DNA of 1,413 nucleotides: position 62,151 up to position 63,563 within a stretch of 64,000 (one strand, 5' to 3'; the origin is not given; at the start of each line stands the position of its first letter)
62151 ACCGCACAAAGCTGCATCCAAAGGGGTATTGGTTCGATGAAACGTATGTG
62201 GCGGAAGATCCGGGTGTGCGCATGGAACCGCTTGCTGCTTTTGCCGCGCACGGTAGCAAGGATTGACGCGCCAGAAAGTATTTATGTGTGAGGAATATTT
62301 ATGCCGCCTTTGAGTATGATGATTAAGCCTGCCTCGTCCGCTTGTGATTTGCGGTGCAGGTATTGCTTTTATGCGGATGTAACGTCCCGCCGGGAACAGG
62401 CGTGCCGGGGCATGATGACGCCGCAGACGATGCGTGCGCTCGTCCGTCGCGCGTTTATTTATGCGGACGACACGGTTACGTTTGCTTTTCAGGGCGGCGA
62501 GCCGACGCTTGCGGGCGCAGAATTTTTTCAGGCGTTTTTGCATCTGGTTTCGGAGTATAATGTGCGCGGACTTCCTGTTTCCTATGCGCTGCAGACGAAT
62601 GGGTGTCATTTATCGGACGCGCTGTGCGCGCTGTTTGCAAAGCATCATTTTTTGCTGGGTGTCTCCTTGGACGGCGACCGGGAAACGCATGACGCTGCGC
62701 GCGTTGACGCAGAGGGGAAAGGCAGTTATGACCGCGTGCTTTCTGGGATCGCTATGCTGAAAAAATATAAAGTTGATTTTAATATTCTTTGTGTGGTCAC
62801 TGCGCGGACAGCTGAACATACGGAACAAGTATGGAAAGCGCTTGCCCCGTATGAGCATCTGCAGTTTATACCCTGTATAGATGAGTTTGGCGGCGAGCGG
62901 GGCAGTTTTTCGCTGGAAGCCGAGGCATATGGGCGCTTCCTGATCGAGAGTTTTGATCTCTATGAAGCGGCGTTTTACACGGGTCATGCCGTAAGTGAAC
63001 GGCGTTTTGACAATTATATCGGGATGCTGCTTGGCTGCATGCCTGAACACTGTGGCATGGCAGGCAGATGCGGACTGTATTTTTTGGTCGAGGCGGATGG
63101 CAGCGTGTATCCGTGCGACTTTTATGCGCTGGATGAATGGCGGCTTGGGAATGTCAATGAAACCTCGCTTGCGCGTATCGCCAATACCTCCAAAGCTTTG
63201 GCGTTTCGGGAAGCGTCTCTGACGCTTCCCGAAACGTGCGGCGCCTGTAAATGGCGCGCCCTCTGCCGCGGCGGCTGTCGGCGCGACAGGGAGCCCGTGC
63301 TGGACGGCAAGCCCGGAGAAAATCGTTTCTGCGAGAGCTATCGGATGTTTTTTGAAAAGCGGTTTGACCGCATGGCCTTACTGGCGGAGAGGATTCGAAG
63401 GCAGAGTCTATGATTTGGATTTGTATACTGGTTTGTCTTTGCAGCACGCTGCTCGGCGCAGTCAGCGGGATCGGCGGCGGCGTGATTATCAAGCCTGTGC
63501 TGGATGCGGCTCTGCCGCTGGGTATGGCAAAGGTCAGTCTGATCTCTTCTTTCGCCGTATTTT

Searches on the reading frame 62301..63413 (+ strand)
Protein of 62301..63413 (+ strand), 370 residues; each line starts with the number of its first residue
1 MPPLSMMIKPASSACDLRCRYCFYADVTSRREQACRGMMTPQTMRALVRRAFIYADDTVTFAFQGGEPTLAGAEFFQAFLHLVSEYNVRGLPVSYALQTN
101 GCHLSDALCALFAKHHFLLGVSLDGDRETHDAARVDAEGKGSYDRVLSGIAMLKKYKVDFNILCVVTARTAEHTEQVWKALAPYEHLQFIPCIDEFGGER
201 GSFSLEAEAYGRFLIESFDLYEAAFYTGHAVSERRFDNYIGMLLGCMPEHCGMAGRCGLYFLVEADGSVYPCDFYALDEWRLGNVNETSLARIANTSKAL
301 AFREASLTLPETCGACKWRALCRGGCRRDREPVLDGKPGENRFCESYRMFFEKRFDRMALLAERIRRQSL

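Call 59: search_protein_families(library=pfam, proteins=[window:62301-63413:+], max_evalue=0.0001)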
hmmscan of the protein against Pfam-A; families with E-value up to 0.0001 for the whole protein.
window:62301-63413:+ (370 aa): 2 families
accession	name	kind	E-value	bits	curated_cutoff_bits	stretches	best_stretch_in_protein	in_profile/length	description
PF04055.27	Radical_SAM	-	1.8e-12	48.2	29.5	1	13-175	5-160/166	Radical SAM superfamily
PF13186.11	SPASM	-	1e-11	45.3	21.5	1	260-317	7-67/67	Iron-sulfur cluster-binding domain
